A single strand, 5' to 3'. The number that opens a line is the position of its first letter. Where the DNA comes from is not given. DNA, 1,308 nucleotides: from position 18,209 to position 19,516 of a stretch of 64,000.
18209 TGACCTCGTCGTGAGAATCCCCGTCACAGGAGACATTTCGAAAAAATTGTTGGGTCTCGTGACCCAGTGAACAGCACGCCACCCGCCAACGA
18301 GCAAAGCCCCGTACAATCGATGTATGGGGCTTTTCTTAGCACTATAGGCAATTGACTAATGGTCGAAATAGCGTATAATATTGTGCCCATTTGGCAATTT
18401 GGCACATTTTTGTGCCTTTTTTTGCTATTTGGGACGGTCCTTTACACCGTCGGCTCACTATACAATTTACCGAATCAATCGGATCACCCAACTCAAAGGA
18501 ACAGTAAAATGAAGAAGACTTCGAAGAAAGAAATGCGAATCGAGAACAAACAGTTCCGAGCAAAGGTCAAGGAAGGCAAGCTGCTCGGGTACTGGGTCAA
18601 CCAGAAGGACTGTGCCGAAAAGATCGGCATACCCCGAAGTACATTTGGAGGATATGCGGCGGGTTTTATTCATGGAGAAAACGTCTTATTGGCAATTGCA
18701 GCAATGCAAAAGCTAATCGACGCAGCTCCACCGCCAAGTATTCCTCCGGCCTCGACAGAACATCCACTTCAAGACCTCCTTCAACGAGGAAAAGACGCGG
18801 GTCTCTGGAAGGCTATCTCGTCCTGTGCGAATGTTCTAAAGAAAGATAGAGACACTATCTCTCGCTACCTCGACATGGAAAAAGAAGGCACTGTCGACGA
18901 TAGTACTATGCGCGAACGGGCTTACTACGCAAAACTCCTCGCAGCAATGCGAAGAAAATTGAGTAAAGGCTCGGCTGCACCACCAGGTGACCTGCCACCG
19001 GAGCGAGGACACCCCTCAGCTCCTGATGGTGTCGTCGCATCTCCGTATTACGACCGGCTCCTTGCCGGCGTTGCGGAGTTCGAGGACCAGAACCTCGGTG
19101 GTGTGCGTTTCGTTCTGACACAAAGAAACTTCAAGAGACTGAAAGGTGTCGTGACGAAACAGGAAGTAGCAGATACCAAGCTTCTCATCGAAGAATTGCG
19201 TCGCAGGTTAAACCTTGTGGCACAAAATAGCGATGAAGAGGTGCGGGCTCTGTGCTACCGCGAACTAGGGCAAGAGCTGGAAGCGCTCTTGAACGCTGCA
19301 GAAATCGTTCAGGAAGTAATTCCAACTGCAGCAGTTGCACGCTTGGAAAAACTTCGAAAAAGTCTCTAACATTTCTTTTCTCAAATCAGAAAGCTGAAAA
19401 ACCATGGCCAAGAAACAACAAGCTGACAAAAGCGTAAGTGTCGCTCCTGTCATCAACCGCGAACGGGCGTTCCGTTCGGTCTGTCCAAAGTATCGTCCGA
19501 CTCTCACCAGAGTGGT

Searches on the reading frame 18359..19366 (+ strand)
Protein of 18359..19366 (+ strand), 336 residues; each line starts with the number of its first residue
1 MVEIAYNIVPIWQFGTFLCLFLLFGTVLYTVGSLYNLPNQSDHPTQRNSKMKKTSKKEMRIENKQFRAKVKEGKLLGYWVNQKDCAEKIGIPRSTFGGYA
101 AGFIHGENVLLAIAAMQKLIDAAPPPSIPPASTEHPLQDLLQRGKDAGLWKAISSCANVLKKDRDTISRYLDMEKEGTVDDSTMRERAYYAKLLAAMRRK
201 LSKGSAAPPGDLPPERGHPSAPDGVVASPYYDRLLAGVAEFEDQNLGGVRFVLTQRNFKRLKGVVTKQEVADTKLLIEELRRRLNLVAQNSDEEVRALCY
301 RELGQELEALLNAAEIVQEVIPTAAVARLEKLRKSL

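Call 4: search_protein_families(library=padloc, proteins=[window:18359-19366:+], max_evalue=0.01)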
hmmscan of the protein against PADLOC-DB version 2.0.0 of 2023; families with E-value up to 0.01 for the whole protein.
window:18359-19366:+ (336 aa): 0 families

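Call 5: search_protein_families(library=pfam, proteins=[window:18359-19366:+], max_evalue=0.01)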
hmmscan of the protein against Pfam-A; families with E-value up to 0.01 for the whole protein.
window:18359-19366:+ (336 aa): 0 families

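Call 6: search_protein_families(library=ncbifam, proteins=[window:18359-19366:+], max_evalue=0.01)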
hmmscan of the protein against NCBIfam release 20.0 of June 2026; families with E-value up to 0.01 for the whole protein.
window:18359-19366:+ (336 aa): 0 families

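Call 53: search_protein_families(library=phrogs, proteins=[window:18509-19366:+], max_evalue=0.01)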
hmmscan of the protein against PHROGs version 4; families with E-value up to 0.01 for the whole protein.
window:18509-19366:+ (286 aa): 0 families

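Call 69: search_solved_structures(query=A5, max_evalue=5, show_alignments=2)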
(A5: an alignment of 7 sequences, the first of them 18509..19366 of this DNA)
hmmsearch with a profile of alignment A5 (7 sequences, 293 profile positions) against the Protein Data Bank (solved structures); distinct sequences matched with E-value up to 5: 1.
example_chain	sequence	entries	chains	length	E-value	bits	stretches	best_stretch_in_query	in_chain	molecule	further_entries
6a97_A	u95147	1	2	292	0.28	13.9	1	60-124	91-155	MHC I-like leukocyte 2 long form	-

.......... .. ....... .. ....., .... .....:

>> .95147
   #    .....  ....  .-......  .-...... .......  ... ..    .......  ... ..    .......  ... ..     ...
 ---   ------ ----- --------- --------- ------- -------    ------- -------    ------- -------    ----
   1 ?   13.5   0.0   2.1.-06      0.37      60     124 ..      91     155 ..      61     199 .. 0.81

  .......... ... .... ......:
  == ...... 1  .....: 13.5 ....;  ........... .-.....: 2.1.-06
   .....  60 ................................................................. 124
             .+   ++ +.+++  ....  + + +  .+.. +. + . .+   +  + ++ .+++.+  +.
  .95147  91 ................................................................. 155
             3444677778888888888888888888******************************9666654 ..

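Call 70: search_protein_families(library=pfam, alignment_id=A5, max_evalue=1)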
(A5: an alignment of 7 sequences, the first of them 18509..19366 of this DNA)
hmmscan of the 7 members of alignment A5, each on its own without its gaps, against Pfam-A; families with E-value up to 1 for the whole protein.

A. member 1, window:18509-19366:+ (286 aa): 0 families

B. families by the number of members that match (of 7 scanned): 12 families
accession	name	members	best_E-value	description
PF11343.13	DUF3145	1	0.0042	Protein of unknown function (DUF3145)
PF13443.12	HTH_26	1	0.0076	Cro/C1-type HTH DNA-binding domain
PF03004.19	Transposase_24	1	0.013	Plant transposase (Ptta/En/Spm family)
PF23100.1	DUF2096_N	1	0.015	DUF2096 N-terminal four-helical bundle domain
PF20935.2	DUF6847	1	0.018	Family of unknown function (DUF6847)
PF05719.16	GPP34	1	0.038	Golgi phosphoprotein 3 (GPP34)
PF15394.11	DUF4616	1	0.057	Domain of unknown function (DUF4616)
PF15948.10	DUF4756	1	0.069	Domain of unknown function (DUF4756)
PF02954.25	HTH_8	1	0.12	Bacterial regulatory protein, Fis family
PF09447.15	Cnl2_NKP2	1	0.12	Cnl2/NKP2 family protein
PF03705.20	CheR_N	1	0.14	CheR methyltransferase, all-alpha domain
PF22083.2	I-HmuI_NUMOD-like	1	0.22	DNA endonuclease I-HmuI-like, NUMOD-like domain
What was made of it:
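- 18509..19369 (+): Partner protein (286 aa, pI 9.3) with HTH-like repeats and a conserved helical C-terminal domain of about 90 aa. A gene of this type lies immediately upstream of the ATPase gene in all nine independent loci whose DNA could be read. No Pfam or PDB match (calls 69, 70).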
